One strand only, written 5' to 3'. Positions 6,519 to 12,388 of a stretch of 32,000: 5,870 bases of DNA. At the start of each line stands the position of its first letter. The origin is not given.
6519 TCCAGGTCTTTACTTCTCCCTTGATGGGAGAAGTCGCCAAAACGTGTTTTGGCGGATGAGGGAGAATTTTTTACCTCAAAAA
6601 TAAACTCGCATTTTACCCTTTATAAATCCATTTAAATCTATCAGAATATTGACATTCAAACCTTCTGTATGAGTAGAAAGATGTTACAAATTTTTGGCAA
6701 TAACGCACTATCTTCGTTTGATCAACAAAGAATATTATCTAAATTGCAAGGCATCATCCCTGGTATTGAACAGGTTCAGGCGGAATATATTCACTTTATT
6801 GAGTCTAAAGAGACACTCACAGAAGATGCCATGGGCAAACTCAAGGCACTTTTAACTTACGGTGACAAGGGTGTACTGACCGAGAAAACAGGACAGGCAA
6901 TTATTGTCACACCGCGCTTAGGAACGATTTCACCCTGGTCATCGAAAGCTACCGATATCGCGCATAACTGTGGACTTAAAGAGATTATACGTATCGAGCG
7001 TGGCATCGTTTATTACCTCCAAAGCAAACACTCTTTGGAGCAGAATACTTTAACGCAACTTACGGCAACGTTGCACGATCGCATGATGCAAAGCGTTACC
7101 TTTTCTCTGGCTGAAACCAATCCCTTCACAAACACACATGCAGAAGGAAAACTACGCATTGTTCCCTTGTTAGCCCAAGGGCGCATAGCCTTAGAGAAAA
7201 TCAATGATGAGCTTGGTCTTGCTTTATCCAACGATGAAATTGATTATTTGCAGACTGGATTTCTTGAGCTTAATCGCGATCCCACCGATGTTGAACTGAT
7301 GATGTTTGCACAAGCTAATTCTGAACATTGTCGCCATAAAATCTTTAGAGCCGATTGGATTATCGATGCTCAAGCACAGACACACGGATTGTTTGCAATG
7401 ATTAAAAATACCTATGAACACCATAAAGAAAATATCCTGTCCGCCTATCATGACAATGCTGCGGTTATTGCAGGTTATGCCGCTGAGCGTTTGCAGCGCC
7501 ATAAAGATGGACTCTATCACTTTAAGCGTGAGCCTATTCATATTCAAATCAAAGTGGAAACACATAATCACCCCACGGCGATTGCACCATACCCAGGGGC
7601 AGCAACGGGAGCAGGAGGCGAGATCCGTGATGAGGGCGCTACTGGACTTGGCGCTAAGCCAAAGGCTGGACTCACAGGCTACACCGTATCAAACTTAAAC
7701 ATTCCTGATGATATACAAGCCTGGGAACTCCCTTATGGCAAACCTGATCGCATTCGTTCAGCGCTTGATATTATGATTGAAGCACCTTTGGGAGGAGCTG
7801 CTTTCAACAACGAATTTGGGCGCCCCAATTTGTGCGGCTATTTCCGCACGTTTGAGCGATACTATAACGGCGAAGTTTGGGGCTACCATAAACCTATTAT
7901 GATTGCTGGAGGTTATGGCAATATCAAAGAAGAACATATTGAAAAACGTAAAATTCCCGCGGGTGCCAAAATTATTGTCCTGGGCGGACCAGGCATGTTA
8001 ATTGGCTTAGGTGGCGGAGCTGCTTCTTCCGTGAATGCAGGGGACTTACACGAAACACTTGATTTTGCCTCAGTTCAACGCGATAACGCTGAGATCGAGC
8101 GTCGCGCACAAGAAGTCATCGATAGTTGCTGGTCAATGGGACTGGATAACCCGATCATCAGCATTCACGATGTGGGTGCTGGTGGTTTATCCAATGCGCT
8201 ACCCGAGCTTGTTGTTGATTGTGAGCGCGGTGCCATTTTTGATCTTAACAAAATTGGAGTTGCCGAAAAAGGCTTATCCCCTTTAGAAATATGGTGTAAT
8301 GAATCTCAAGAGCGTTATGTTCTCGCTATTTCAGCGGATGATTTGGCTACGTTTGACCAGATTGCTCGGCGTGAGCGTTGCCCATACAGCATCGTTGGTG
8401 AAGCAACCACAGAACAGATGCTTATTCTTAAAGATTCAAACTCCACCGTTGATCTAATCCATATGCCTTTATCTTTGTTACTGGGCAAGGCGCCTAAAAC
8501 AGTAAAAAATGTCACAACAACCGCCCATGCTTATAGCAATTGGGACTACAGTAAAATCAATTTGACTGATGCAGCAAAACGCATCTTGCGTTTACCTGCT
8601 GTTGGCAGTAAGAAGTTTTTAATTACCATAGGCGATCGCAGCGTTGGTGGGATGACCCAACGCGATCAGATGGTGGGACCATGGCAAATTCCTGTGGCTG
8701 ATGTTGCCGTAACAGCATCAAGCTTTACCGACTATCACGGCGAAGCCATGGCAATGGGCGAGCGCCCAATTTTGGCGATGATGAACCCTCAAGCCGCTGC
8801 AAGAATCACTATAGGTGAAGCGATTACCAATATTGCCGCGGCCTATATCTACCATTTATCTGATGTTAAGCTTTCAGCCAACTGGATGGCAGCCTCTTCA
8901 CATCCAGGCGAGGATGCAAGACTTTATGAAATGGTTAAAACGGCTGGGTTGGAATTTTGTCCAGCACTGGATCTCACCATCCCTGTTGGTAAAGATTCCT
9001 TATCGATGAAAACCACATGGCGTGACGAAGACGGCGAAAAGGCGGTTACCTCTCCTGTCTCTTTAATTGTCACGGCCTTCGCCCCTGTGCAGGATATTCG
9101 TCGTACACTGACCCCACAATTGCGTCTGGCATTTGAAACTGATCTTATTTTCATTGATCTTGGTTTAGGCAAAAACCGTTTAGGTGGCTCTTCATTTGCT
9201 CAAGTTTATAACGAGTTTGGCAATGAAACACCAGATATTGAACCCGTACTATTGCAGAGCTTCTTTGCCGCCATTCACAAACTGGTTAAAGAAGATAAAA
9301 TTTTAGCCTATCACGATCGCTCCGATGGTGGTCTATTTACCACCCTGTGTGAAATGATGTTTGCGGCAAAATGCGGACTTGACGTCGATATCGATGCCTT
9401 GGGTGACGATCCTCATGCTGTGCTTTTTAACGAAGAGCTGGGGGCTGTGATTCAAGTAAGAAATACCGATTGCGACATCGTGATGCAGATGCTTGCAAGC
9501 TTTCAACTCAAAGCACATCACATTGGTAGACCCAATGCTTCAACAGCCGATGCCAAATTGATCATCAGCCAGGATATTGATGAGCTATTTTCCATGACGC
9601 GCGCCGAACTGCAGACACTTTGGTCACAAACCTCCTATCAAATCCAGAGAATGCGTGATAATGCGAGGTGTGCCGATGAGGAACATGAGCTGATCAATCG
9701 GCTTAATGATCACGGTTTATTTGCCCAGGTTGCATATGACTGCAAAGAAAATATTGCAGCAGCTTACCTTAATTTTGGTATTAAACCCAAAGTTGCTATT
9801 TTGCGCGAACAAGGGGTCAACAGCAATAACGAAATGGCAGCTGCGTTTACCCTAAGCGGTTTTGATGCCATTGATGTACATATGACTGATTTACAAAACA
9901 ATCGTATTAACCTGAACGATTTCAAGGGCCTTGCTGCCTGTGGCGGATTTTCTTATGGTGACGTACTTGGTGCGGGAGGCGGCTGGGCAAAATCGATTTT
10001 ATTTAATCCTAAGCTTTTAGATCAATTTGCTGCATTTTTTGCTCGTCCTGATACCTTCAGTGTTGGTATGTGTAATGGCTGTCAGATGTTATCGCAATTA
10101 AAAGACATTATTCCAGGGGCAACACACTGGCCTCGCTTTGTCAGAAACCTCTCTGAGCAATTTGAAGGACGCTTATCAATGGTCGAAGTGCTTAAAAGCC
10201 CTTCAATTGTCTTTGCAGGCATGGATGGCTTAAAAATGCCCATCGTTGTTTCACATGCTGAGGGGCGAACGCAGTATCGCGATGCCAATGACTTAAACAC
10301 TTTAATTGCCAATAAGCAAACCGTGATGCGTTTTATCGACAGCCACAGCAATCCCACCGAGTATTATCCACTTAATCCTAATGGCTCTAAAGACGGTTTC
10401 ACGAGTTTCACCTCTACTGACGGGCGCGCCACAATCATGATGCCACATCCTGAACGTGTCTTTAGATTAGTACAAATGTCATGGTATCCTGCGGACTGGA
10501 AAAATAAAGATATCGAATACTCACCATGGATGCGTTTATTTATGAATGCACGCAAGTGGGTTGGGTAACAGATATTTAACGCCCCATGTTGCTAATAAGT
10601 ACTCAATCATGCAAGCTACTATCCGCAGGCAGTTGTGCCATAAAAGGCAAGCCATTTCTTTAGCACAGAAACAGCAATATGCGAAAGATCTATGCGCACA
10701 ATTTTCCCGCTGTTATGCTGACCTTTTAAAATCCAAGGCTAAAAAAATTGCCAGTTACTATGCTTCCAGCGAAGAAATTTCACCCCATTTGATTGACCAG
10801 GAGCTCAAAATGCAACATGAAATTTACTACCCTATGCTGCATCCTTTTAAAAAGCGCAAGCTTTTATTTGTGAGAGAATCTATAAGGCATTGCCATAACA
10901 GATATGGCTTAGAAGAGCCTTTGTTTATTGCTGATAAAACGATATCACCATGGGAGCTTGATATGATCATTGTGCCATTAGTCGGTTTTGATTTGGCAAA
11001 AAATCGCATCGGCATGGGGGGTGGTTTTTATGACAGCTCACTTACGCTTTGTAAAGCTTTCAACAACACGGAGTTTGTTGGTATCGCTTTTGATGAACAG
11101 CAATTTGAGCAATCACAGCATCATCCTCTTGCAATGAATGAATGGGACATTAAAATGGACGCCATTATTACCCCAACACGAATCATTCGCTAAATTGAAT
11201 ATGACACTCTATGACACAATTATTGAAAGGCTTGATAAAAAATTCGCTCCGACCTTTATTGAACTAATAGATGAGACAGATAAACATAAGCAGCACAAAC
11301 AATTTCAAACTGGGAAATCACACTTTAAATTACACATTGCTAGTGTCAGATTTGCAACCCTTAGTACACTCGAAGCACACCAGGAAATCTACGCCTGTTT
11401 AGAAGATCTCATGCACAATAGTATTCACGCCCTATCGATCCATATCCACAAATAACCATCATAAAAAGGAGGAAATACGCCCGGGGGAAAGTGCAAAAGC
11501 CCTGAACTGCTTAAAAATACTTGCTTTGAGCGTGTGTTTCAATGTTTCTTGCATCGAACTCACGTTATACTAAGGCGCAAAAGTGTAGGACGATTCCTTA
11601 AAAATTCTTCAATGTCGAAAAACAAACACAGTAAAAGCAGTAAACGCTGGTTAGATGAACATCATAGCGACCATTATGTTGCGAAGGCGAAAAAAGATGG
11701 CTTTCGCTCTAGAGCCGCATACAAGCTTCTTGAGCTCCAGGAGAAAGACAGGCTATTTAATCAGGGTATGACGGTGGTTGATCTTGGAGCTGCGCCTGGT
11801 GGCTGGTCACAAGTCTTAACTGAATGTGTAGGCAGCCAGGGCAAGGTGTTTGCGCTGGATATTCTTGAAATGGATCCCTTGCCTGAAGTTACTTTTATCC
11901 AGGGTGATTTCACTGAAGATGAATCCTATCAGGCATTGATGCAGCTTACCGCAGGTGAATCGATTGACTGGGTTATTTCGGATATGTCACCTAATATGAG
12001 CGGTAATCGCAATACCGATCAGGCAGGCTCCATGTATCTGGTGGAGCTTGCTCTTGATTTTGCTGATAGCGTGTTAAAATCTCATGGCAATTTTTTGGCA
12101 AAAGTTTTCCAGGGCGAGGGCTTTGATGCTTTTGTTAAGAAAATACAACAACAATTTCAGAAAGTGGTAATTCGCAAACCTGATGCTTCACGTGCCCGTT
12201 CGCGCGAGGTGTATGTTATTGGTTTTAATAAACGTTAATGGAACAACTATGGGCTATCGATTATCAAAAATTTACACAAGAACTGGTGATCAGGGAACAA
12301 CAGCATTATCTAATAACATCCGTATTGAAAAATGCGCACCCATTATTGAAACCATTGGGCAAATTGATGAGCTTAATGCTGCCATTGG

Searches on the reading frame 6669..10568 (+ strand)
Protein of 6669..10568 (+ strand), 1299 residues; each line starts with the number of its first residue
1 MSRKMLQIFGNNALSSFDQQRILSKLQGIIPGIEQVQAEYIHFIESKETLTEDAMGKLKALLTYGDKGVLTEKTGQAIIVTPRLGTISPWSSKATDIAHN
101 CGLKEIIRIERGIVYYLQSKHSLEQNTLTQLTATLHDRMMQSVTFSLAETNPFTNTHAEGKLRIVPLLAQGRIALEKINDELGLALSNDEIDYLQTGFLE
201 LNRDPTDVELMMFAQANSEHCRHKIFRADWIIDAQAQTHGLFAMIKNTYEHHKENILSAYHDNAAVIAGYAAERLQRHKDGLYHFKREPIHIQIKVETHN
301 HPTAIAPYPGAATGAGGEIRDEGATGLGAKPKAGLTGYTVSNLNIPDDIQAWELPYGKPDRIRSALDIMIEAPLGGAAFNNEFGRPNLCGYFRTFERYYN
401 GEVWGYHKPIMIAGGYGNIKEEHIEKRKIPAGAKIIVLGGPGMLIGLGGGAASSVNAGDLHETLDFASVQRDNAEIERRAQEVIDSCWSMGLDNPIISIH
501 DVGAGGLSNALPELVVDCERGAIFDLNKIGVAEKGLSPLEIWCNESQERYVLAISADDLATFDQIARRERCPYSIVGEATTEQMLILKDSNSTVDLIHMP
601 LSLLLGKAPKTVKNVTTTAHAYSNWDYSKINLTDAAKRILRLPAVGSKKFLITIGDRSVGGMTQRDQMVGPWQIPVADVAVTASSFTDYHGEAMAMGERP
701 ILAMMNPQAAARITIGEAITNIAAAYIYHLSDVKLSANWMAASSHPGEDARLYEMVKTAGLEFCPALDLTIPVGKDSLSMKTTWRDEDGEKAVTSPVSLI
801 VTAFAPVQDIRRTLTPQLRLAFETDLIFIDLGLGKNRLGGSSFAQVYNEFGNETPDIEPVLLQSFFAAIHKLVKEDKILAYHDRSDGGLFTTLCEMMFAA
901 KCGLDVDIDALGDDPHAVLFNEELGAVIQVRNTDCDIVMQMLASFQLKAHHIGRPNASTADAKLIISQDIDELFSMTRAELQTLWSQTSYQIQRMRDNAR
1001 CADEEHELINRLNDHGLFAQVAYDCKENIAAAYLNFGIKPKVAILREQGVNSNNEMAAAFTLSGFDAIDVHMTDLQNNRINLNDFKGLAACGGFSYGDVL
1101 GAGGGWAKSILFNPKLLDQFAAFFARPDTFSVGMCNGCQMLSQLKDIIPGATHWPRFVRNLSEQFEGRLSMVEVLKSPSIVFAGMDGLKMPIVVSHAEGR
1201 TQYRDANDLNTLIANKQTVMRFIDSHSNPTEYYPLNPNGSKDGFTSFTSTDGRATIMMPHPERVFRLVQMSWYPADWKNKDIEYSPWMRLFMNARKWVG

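Call 84: search_protein_families(library=pfam, proteins=[window:6669-10568:+], max_evalue=0.001)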
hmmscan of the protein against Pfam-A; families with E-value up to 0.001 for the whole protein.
window:6669-10568:+ (1299 aa): 5 families
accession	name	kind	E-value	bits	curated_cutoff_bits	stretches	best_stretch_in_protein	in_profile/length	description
PF13507.12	GATase_5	-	2.6e-104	348.4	27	1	1039-1298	1-260/260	CobB/CobQ-like glutamine amidotransferase domain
PF22689.1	FGAR-AT_PurM_N-like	-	1.2e-78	262.9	27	1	647-806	1-160/160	FGAR-AT PurM_N-like domain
PF02769.27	AIRS_C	-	2.2e-44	151.8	23.1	2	431-586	2-152/156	AIR synthase related protein, C-terminal domain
PF18076.6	FGAR-AT_N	-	4.7e-39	133.4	26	1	39-149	1-110/115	Formylglycinamide ribonucleotide amidotransferase N-terminal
PF18072.6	FGAR-AT_linker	-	5.9e-23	81.6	26.6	1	175-224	1-50/50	Formylglycinamide ribonucleotide amidotransferase linker domain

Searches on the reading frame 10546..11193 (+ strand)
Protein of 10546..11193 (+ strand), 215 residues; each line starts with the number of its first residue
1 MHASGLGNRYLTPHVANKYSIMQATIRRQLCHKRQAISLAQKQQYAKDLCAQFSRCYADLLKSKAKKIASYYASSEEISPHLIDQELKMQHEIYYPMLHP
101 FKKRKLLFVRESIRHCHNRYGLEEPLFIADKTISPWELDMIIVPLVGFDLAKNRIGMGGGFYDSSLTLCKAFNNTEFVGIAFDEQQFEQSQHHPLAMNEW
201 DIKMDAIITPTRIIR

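Call 84: search_protein_families(library=pfam, proteins=[window:10546-11193:+], max_evalue=0.001)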
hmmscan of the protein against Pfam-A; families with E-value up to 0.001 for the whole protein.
window:10546-11193:+ (215 aa): 1 family
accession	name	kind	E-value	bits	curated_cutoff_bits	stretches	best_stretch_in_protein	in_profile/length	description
PF01812.26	5-FTHF_cyc-lig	-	7e-27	95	27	1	24-210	2-186/186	5-formyltetrahydrofolate cyclo-ligase family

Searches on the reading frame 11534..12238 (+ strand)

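Call 84: search_protein_families(library=pfam, proteins=[window:11534-12238:+], max_evalue=0.001)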
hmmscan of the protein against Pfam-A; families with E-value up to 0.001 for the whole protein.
window:11534-12238:+ (234 aa): 2 families
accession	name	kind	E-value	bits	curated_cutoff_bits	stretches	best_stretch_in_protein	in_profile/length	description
PF01728.25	FtsJ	-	1.3e-60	204.9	24.1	1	57-233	1-181/181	FtsJ-like methyltransferase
PF13847.12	Methyltransf_31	-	8.1e-06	26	27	0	76-193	2-113/145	Methyltransferase domain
